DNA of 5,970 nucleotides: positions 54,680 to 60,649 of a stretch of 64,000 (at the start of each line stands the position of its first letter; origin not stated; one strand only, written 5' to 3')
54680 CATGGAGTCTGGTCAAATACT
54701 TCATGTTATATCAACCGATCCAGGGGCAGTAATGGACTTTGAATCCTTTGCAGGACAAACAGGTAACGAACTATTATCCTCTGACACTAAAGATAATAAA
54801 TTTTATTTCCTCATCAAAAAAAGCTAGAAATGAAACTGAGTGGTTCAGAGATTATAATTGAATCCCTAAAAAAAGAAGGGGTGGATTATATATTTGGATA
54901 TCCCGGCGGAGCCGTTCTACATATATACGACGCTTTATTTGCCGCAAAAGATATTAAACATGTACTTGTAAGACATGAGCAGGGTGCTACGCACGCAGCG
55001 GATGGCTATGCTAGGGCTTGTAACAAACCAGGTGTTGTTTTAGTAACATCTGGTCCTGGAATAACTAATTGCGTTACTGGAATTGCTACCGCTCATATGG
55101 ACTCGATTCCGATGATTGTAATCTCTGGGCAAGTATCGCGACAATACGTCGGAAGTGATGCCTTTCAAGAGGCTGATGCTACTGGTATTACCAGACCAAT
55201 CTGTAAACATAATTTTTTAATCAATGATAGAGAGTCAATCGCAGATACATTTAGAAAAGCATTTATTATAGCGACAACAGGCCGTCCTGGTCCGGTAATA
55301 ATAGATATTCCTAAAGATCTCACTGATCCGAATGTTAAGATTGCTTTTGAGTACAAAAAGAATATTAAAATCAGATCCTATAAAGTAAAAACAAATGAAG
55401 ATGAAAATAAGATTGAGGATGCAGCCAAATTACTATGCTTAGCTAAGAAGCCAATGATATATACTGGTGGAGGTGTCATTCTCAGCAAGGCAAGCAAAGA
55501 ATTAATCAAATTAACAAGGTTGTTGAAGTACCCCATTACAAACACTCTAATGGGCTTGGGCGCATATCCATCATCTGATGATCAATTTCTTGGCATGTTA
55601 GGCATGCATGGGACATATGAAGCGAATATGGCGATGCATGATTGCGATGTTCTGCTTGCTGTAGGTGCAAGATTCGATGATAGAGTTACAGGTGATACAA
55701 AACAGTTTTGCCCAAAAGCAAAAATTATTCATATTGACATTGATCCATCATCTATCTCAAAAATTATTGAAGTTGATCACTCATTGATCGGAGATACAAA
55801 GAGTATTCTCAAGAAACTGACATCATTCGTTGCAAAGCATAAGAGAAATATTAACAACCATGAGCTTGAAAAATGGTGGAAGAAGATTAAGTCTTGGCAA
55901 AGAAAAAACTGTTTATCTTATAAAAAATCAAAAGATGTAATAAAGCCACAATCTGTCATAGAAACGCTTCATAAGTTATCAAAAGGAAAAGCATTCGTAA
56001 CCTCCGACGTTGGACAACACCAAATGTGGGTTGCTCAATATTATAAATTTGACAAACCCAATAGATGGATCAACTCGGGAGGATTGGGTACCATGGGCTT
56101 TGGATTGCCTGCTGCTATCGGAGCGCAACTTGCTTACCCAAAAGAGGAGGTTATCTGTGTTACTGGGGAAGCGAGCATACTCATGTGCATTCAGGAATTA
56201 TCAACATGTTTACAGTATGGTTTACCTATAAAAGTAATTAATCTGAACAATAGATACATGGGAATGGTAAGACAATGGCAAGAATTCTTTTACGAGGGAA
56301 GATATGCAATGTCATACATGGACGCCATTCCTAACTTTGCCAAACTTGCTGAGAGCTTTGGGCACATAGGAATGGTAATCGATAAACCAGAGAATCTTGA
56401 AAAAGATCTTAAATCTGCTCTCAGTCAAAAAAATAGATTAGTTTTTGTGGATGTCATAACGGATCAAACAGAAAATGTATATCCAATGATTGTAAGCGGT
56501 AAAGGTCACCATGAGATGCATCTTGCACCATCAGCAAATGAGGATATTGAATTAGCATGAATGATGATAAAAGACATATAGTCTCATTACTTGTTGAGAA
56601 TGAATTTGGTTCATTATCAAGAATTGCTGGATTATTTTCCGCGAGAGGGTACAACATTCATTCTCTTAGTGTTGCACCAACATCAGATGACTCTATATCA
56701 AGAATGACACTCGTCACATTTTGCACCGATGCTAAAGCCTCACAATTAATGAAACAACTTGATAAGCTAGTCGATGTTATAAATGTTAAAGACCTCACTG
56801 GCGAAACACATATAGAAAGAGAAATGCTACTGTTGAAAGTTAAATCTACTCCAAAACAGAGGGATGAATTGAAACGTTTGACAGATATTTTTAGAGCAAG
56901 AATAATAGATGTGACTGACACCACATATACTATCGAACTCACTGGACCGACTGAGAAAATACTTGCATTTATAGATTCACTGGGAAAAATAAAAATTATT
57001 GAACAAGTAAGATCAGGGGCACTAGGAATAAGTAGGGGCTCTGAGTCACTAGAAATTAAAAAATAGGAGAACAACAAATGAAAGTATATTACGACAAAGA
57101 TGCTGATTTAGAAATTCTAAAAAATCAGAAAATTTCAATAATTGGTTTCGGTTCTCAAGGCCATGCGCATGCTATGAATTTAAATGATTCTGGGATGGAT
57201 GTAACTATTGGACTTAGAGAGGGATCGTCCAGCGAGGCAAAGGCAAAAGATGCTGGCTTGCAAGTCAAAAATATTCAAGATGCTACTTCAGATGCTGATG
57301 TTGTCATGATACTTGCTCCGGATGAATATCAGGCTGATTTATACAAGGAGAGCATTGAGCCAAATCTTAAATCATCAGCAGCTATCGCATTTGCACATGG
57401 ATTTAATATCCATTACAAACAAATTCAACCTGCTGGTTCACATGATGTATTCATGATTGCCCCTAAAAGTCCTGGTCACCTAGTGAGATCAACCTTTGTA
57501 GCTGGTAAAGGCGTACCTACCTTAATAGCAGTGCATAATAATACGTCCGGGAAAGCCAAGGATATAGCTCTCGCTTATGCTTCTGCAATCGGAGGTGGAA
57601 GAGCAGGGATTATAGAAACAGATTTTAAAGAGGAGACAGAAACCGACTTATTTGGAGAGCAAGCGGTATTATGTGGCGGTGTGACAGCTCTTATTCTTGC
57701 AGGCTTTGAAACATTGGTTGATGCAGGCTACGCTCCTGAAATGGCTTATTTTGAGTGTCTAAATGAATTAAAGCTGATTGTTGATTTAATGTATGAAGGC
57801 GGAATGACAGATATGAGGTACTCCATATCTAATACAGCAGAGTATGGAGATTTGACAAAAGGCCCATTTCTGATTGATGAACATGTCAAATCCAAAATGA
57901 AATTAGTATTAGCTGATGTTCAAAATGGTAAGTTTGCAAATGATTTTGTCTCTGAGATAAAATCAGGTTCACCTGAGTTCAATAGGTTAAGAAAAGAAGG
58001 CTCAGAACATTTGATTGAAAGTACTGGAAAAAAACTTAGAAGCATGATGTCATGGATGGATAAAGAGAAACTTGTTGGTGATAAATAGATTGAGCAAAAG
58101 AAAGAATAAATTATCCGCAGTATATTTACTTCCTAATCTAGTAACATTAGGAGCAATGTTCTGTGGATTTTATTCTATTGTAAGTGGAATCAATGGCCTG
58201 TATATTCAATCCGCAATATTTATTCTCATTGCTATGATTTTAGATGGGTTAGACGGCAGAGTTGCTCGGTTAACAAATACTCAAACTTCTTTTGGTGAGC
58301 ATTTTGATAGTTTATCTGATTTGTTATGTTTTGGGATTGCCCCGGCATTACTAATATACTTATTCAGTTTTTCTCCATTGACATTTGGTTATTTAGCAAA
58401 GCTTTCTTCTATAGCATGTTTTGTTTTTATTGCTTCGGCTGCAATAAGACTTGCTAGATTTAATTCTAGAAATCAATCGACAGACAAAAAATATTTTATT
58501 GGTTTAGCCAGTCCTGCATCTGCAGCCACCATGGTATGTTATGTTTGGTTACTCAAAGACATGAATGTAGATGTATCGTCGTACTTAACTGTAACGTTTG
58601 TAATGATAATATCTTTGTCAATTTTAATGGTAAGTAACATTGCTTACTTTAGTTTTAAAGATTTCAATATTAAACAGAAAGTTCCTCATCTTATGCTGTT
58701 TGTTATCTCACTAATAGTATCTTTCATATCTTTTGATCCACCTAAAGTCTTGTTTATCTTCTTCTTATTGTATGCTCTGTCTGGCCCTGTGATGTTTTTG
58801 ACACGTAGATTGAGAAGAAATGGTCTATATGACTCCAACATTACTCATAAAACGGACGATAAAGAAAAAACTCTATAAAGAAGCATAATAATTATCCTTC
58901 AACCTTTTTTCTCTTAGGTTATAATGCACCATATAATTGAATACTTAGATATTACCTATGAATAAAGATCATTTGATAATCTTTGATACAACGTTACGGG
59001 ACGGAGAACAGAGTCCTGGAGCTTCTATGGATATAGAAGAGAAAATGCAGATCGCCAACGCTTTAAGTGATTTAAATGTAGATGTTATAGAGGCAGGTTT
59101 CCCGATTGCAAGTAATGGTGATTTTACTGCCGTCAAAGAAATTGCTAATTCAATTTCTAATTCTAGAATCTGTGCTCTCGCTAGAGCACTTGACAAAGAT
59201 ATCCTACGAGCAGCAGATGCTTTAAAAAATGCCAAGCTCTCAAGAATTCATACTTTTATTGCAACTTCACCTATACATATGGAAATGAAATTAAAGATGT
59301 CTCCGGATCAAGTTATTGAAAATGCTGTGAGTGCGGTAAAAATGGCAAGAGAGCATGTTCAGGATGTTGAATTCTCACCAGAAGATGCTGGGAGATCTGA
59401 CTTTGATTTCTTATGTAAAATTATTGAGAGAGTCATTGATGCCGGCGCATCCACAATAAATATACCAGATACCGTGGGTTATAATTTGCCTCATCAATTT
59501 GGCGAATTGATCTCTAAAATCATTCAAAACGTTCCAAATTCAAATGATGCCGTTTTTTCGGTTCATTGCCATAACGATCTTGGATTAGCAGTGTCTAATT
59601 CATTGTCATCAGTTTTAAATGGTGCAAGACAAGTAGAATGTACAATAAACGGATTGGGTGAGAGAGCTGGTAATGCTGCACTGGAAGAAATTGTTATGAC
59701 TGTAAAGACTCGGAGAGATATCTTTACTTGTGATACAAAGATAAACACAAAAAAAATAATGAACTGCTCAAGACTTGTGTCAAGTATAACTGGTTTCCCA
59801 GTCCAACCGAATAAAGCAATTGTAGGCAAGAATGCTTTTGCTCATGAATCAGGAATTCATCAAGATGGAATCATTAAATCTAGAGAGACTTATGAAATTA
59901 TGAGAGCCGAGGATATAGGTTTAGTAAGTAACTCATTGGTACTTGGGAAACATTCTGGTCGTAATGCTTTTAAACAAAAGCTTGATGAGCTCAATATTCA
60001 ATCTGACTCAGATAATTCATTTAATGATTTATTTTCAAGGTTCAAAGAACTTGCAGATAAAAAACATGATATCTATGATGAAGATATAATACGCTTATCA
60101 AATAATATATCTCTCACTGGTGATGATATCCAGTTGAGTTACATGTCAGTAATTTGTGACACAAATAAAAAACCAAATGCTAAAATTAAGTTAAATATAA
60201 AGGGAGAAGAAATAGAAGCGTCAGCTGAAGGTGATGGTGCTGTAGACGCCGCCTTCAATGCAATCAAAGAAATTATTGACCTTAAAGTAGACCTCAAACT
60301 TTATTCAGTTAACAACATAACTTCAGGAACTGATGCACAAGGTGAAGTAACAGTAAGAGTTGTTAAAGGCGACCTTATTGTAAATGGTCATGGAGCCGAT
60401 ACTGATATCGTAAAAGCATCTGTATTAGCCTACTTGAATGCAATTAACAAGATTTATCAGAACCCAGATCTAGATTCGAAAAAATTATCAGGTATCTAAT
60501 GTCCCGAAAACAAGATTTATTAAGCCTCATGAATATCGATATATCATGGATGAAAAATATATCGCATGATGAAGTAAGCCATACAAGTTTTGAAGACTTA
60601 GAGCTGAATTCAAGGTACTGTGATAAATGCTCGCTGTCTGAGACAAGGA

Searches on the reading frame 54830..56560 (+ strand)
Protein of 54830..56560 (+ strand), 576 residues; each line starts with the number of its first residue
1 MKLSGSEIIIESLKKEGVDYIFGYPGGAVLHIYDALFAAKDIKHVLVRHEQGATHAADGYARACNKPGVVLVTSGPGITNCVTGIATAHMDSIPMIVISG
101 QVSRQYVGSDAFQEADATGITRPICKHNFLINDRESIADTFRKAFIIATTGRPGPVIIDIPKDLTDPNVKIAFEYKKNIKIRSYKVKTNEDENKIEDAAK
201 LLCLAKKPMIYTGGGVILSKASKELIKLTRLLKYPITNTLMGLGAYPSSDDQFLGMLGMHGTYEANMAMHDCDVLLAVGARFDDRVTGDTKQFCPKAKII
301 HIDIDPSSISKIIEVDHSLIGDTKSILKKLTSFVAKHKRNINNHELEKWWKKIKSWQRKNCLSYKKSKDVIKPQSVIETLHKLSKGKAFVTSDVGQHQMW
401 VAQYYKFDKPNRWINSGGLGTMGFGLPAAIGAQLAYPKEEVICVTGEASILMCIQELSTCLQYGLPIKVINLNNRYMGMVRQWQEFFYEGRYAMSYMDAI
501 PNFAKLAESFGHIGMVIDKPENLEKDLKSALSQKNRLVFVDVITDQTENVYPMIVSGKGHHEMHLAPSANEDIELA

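Call 20: search_protein_families(library=pfam, proteins=[window:54830-56560:+], max_evalue=0.00001)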
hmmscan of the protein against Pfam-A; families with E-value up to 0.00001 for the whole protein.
window:54830-56560:+ (576 aa): 3 families
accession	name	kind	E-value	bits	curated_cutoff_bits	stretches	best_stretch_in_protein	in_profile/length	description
PF02775.26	TPP_enzyme_C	-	2.8e-54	183.5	21.9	1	393-542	1-151/151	Thiamine pyrophosphate enzyme, C-terminal TPP binding domain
PF00205.28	TPP_enzyme_M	-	2.7e-47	160.4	30.4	1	195-330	1-137/137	Thiamine pyrophosphate enzyme, central domain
PF02776.23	TPP_enzyme_N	-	1.3e-43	148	26.8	1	4-118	2-117/119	Thiamine pyrophosphate enzyme, N-terminal TPP binding domain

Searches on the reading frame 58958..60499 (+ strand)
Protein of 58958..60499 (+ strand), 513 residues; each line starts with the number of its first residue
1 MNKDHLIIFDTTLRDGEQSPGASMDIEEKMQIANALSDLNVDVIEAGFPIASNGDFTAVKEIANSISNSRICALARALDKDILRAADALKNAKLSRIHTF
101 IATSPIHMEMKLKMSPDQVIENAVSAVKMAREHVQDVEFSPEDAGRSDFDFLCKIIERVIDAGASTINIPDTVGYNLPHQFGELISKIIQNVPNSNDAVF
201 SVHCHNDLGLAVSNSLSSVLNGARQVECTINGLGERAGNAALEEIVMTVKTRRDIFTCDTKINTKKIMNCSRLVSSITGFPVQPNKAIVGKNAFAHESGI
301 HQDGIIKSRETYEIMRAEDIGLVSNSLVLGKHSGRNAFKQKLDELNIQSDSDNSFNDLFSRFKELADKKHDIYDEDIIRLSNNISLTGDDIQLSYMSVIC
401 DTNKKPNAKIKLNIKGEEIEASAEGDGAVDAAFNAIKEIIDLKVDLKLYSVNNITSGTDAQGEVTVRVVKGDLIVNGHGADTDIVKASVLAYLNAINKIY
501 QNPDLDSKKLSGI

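Call 20: search_protein_families(library=pfam, proteins=[window:58958-60499:+], max_evalue=0.00001)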
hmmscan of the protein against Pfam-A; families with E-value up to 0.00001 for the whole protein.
window:58958-60499:+ (513 aa): 3 families
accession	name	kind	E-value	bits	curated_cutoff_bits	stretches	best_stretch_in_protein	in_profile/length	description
PF00682.25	HMGL-like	-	3.2e-96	322.2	29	1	6-274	2-260/260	HMGL-like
PF08502.15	LeuA_dimer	-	1.1e-34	119.6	24.9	1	372-500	2-131/131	LeuA allosteric (dimerisation) domain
PF22617.1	HCS_D2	-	4.9e-29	101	27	1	288-369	1-81/82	Homocitrate synthase post-HMGL domain-like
